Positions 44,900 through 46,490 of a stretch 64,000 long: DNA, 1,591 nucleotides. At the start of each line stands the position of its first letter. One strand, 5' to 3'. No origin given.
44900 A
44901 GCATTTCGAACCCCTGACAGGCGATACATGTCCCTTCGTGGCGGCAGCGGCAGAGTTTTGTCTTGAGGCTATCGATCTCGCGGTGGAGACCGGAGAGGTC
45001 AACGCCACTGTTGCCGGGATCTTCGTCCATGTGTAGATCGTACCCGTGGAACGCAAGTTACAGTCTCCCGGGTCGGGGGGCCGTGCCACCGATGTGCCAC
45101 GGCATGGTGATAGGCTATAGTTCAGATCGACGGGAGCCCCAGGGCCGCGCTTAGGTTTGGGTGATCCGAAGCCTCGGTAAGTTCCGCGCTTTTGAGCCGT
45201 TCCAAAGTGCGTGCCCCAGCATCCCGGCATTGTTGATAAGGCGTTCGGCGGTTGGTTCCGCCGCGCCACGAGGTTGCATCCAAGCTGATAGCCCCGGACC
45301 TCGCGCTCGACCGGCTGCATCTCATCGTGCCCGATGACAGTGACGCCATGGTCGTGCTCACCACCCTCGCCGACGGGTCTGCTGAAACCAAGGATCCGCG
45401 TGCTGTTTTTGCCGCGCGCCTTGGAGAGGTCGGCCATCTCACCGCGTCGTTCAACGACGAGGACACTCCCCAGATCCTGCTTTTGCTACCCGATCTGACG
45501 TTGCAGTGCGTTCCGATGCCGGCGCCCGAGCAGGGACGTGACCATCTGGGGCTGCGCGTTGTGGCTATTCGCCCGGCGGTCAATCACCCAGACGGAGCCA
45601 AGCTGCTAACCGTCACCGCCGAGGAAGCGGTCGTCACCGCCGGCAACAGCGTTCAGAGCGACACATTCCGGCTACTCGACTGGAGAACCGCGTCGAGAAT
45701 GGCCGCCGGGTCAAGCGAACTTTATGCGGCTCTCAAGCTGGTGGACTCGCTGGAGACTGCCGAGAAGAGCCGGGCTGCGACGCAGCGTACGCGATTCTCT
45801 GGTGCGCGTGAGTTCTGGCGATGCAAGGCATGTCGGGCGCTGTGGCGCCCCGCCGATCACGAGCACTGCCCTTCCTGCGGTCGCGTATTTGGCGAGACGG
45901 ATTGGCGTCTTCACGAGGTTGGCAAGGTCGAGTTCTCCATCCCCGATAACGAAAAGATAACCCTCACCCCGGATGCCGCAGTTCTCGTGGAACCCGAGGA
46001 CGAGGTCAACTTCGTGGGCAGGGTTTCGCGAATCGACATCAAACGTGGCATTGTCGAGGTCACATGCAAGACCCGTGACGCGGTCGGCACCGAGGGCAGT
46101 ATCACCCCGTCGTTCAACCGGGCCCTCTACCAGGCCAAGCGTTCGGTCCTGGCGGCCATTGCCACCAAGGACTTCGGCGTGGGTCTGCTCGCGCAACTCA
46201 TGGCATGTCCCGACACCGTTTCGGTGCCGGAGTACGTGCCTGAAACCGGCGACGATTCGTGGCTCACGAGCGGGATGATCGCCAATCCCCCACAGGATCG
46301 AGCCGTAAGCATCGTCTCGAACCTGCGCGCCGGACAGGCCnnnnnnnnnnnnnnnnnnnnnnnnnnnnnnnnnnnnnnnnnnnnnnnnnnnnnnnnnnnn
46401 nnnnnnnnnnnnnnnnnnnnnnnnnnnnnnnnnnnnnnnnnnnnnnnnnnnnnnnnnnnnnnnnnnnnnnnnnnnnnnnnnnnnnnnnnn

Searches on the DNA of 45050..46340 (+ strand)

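Call 78: search_with_rna_model(model_id=R1, sources=[L022, L071, L060, L014, L066, L063, L017, L008, L031, L023, L038, L016, L082, L080, L057, L030, L061, L032, L054, L058, L046, L041, L045, L036, L025, L055, L006, L033, L009, L049, L026, L037, L078, L021, L059, L043, L044], max_evalue=0.5, make_alignment=true)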
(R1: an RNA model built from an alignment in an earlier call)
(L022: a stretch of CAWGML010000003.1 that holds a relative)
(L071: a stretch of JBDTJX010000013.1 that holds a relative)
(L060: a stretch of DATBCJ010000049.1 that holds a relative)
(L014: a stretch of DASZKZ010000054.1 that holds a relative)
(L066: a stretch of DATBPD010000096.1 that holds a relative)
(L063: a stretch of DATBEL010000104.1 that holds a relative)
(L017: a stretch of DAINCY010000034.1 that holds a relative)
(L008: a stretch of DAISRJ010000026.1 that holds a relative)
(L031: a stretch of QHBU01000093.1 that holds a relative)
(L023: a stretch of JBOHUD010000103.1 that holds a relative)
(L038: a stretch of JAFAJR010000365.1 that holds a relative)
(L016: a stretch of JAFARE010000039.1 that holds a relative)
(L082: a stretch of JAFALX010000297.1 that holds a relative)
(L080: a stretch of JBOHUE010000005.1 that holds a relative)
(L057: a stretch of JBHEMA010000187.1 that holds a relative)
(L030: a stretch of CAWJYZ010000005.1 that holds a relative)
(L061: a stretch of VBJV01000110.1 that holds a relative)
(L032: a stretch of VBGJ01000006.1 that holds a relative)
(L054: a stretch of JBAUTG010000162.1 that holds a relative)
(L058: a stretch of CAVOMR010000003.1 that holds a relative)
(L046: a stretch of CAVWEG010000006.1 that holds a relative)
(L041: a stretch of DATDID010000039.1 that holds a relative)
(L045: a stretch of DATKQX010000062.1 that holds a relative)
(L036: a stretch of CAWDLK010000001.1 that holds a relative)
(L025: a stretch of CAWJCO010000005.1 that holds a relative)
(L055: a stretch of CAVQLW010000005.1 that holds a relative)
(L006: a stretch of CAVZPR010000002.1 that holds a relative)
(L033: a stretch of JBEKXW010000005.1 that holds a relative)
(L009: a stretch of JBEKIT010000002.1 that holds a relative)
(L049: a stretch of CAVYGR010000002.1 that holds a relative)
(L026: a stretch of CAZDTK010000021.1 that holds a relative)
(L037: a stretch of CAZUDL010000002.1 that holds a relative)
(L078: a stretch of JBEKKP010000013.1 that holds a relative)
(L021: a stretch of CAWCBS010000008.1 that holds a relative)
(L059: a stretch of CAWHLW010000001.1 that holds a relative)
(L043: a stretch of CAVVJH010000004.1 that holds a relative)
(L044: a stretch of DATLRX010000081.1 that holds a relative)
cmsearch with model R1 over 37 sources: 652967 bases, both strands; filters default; matches with E-value up to 0.5: 38.
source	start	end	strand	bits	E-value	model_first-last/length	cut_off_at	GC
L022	9783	9924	+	161.2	1.3e-30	1-142/142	no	0.73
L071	9779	9923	+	159.8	2.4e-30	1-142/142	no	0.68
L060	9776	9921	+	157.6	6.9e-30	1-142/142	no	0.68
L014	1387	1528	+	157.4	7.8e-30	1-142/142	no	0.68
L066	9778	9923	+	156.8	1e-29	1-142/142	no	0.66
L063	2318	2462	+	153.3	5.4e-29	1-142/142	no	0.68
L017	6790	6931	+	151.7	1.2e-28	1-142/142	no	0.7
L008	4001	4141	+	150.4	2.2e-28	1-142/142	no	0.7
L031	1591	1729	+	143.7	5.1e-27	1-142/142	no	0.71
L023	9786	9924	+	130.4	2.8e-24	1-142/142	no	0.71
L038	4937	5062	+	46.8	4.7e-07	1-142/142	no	0.69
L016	9803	9926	+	44.7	1.3e-06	1-142/142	no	0.72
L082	5984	6117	+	38.8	2.1e-05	1-142/142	no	0.66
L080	9796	9927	+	37.1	4.8e-05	1-142/142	no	0.68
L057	2944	3075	+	32.8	0.00036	1-142/142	no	0.71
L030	9795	9926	+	31.7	0.00061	1-142/142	no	0.72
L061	7613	7742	+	31.5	0.00067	1-142/142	no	0.69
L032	5598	5728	+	30.6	0.001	1-142/142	no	0.67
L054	9792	9926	+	27.1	0.0054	1-142/142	no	0.7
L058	9792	9926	+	25.5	0.012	1-142/142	no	0.71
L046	9793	9926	+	25.4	0.012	1-142/142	no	0.7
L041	9793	9926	+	24.4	0.019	1-142/142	no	0.69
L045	9794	9926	+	24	0.023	1-142/142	no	0.71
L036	9789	9926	+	23.9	0.024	1-142/142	no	0.7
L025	9789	9926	+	22.5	0.048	1-142/142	no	0.71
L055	9795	9926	+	22.5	0.048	1-142/142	no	0.69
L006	9804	9926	+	22.3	0.053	1-142/142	no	0.72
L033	9790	9926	+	21.9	0.065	1-142/142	no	0.71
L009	9789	9926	+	21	0.098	1-142/142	no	0.71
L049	9792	9926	+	20.9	0.1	1-142/142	no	0.67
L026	7453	7583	+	19.9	0.16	1-142/142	no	0.71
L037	9786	9926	+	19.4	0.21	1-142/142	no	0.7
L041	19430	19544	+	18.8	0.28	1-142/142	no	0.69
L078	9796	9926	+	18.6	0.3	1-142/142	no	0.68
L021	9789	9926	+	18.5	0.31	1-142/142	no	0.69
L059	9796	9924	+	18.5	0.32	1-142/142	no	0.7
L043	9794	9926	+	18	0.41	1-142/142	no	0.69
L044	9792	9926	+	17.8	0.45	1-142/142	no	0.7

Alignment A8: 38 matches aligned to the model, 272 columns, each read 5' to 3' on its own strand. Consensus structure (alignment columns), stored with it:
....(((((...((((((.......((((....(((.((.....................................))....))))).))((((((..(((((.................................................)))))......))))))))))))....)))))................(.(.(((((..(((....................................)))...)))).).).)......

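Call 79: build_rna_model(alignment_id=A8)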
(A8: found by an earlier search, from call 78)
Model R2 built from alignment A8 (38 sequences, 272 columns); structure: stored with the alignment.
model positions 137; base pairs 37; branch points 2; effective number of sequences 4.55; information 0.59 bits per position. Calibrated on 0.2 Mb of random sequence (short: E-values are rough).
structure used (alignment columns):
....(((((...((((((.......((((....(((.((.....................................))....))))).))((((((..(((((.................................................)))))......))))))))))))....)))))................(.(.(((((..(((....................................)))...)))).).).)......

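Call 80: search_with_rna_model(model_id=R2, sources=[window, L004, L005, L006, L007, L008, L009, L010, L011, L012, L013, L014, L015, L016, L017, L018, L019, L020, L021, L022, L023, L024, L025, L026, L027, L028, L029, L030, L031, L032, L033, L034, L035, L036, L037, L038, L039, L040, L041, L042, L043, L044, L045, L046, L047, L048, L049, L050, L051, L052, L053, L054, L055, L056, L057, L058, L059, L060, L061, L062, L063, L064, L065, L066, L067, L068, L069, L070, L071, L072, L073, L074, L075, L076, L077, L078, L079, L080, L081, L082, L083, L084, L085, L086], max_evalue=1, make_alignment=true)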
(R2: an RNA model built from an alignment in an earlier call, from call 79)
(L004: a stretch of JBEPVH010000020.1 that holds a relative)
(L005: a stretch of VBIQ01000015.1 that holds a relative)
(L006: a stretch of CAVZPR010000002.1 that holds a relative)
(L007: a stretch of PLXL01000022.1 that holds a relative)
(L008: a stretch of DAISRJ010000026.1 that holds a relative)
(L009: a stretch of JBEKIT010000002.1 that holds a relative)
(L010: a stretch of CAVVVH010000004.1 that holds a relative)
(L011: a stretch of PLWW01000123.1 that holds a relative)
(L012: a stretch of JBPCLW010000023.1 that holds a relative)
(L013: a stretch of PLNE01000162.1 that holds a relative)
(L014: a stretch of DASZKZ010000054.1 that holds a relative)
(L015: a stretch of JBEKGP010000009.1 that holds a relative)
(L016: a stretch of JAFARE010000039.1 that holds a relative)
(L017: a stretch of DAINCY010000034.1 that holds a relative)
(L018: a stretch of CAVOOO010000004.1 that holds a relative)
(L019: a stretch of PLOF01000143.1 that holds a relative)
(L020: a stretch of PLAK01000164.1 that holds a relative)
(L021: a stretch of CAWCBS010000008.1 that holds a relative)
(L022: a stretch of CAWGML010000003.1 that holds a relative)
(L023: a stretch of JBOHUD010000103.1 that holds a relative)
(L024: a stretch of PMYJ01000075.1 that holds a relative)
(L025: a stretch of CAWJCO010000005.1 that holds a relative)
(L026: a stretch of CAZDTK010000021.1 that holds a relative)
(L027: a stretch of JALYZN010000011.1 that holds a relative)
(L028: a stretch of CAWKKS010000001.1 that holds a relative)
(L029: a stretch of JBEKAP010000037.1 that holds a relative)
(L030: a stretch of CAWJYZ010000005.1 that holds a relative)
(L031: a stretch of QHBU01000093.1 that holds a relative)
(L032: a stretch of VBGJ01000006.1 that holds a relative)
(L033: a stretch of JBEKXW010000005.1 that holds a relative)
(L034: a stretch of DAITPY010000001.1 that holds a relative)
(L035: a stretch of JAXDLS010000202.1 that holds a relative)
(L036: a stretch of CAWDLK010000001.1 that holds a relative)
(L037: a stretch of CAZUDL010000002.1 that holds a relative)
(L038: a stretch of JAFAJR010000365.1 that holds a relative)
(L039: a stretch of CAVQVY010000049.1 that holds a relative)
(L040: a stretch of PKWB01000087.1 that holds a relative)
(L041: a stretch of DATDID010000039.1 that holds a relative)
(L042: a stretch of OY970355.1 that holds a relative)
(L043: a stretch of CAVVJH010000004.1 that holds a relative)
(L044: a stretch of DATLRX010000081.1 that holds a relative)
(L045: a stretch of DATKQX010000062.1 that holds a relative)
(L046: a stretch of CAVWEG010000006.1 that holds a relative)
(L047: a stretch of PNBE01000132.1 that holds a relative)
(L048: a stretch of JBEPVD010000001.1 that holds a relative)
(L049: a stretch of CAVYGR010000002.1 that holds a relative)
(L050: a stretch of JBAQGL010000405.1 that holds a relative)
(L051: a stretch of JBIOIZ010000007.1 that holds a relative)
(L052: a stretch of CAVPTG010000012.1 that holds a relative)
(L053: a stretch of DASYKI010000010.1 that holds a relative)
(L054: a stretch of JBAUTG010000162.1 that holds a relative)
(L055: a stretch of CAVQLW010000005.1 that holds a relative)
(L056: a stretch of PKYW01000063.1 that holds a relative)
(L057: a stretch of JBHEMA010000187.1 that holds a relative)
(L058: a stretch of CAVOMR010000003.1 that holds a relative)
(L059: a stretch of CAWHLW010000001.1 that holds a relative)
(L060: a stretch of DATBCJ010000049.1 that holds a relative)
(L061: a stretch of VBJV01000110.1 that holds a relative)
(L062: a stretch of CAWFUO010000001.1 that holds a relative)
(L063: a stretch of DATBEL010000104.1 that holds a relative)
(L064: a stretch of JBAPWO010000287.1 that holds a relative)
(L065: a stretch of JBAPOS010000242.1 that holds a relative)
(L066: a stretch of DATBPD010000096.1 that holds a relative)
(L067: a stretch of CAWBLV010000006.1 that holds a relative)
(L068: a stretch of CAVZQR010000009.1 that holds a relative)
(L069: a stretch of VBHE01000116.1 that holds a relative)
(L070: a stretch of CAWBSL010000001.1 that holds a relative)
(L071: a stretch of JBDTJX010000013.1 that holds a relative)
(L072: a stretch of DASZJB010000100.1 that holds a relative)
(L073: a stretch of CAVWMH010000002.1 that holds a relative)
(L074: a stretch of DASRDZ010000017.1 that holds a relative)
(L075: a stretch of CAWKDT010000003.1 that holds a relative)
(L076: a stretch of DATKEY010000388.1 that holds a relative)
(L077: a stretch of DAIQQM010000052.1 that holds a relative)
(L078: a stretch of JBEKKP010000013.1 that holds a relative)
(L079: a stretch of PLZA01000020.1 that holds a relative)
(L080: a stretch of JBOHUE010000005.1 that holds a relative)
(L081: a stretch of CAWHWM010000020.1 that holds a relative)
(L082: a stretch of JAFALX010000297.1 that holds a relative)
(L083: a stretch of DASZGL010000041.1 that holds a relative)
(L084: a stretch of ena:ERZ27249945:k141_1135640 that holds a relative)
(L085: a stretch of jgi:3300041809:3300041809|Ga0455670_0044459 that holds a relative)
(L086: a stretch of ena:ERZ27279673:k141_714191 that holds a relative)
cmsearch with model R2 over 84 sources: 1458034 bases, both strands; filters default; matches with E-value up to 1: 83.
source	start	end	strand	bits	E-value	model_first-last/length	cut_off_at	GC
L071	9779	9923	+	130.5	6.4e-21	1-137/137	no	0.68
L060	9776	9921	+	127.2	2.6e-20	1-137/137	no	0.68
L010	9783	9924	+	127.1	2.7e-20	1-137/137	no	0.72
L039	9783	9924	+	126.2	4e-20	1-137/137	no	0.72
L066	9778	9923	+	126.1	4.2e-20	1-137/137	no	0.66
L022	9783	9924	+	125.7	4.9e-20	1-137/137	no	0.73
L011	9784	9924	+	123.1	1.5e-19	1-137/137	no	0.7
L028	9784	9924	+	121.7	2.6e-19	1-137/137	no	0.71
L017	6790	6931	+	120.1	5.1e-19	1-137/137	no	0.7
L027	9786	9924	+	120.1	5.2e-19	1-137/137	no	0.72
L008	4001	4141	+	120.1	5.2e-19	1-137/137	no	0.7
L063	2318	2462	+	119.2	7.4e-19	1-137/137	no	0.68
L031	1591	1729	+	117.8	1.3e-18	1-137/137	no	0.71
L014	1387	1528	+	114.1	6.4e-18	1-137/137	no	0.68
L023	9786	9924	+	102.9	7.4e-16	1-137/137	no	0.71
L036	9789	9926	+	87.9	4.3e-13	1-137/137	no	0.7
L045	9794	9926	+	87.2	5.6e-13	1-137/137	no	0.71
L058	9792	9926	+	87.1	5.9e-13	1-137/137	no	0.71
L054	9792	9926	+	86.9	6.5e-13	1-137/137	no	0.7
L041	9793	9926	+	86.6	7.4e-13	1-137/137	no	0.69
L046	9793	9926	+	86.5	7.8e-13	1-137/137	no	0.7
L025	9789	9926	+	85.5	1.2e-12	1-137/137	no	0.71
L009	9789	9926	+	85.2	1.3e-12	1-137/137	no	0.71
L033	9790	9926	+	83.9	2.3e-12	1-137/137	no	0.71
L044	9792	9926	+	79.5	1.5e-11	1-137/137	no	0.7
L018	9789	9926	+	78.1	2.6e-11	1-137/137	no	0.72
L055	9795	9926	+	77.9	2.9e-11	1-137/137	no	0.69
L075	9795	9926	+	77.9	2.9e-11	1-137/137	no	0.69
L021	9789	9926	+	75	9.9e-11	1-137/137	no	0.69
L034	9794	9926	+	73.2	2.1e-10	1-137/137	no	0.69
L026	7453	7583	+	73.1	2.2e-10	1-137/137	no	0.71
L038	4937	5062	+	72.5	2.8e-10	1-137/137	no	0.69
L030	9795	9926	+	71.8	3.9e-10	1-137/137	no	0.72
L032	5598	5728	+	71.8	3.9e-10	1-137/137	no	0.67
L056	9796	9926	+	71.4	4.5e-10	1-137/137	no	0.69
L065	293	423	+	71.4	4.5e-10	1-137/137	no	0.69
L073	9796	9926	+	71.4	4.5e-10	1-137/137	no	0.69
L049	9792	9926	+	71.3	4.7e-10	1-137/137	no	0.67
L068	9796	9926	+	71.3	4.7e-10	1-137/137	no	0.69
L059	9796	9926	+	70.8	5.7e-10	1-137/137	no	0.7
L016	9803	9926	+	70.8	5.8e-10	1-137/137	no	0.72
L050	9796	9926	+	70.3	7.3e-10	1-137/137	no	0.69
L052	9796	9926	+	70.3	7.3e-10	1-137/137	no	0.69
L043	9794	9926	+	70.2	7.4e-10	1-137/137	no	0.69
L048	9794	9926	+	69.7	9.1e-10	1-137/137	no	0.69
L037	9786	9926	+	69.5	9.9e-10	1-137/137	no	0.7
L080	9796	9927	+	68.9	1.3e-09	1-137/137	no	0.68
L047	8635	8765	+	68.5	1.5e-09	1-137/137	no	0.69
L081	9796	9926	+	68.4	1.6e-09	1-137/137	no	0.67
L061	7613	7742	+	68.1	1.8e-09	1-137/137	no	0.69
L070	9796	9926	+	67.7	2.1e-09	1-137/137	no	0.66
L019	37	174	+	67.5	2.4e-09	1-137/137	no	0.72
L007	9790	9926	+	67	2.9e-09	1-137/137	no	0.7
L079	9797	9926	+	67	2.9e-09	1-137/137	no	0.68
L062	9796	9926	+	66.4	3.7e-09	1-137/137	no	0.71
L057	2944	3075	+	66.2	4e-09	1-137/137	no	0.71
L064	555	684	+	66.1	4.3e-09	1-137/137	no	0.7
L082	5984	6117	+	65.9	4.7e-09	1-137/137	no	0.66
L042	9795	9926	+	65.9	4.7e-09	1-137/137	no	0.67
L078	9796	9926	+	65.8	4.8e-09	1-137/137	no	0.68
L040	6683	6813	+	64.8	7.2e-09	1-137/137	no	0.69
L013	4137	4273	+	63.7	1.2e-08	1-137/137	no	0.72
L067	9796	9926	+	63.1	1.5e-08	1-137/137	no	0.67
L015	6222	6359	+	62.8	1.7e-08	1-137/137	no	0.72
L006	9804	9926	+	57.1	1.9e-07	1-137/137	no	0.72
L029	9521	9659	+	57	2e-07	1-137/137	no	0.71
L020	6502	6638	+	55.8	3.3e-07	1-137/137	no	0.71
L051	9795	9926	+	52.3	1.5e-06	1-137/137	no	0.67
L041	19430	19544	+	48.1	8.5e-06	1-137/137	no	0.69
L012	9785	9925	+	40.4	0.00023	1-137/137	no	0.68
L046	19436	19550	+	33.7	0.0038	1-137/137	no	0.66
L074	3914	4063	+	33.1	0.0049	1-137/137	no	0.68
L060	6092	6228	+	27.5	0.052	1-137/137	no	0.68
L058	19420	19530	+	26.6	0.075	1-137/137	no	0.69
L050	593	726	-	26.4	0.083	1-137/137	no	0.66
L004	5595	5742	+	24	0.23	1-137/137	no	0.65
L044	19421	19531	+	22.5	0.43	1-137/137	no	0.69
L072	1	48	+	22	0.53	88-137/137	5'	0.69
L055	13634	13789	-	22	0.54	1-137/137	no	0.7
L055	4862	4967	+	21.2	0.76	1-137/137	no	0.7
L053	9779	9926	+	20.9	0.87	1-137/137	no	0.66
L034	391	524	+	20.8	0.9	1-137/137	no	0.67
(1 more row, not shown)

Alignment A9: 83 matches aligned to the model, 296 columns, each read 5' to 3' on its own strand. Consensus structure (alignment columns), stored with it:
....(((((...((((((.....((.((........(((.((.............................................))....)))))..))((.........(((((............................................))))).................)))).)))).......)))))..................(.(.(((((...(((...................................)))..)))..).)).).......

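Call 84: search_rna_families(source=window, start=45050, end=45350, threshold=evalue, max_evalue=1)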
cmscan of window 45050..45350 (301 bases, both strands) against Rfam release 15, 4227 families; matches with E-value up to 1: 2.
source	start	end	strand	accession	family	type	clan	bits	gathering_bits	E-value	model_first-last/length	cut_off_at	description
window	45079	45189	+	RF00634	SAM-IV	Cis-reg; riboswitch;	CL00012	17.6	38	0.76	1-116/116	no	SAM (S-adenosyl methionine) riboswitch aptamer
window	45079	45128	+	RF02288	TtnuCD11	Gene; snRNA; snoRNA; CD-box;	-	16.5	70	0.16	23-74/74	no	Tetrahymena snoRNA TtnuCD11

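Call 85: search_rna_families(source=L022, start=9700, end=10000, threshold=evalue, max_evalue=1)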
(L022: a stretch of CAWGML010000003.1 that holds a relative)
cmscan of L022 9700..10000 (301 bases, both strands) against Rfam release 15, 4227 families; matches with E-value up to 1: 0.
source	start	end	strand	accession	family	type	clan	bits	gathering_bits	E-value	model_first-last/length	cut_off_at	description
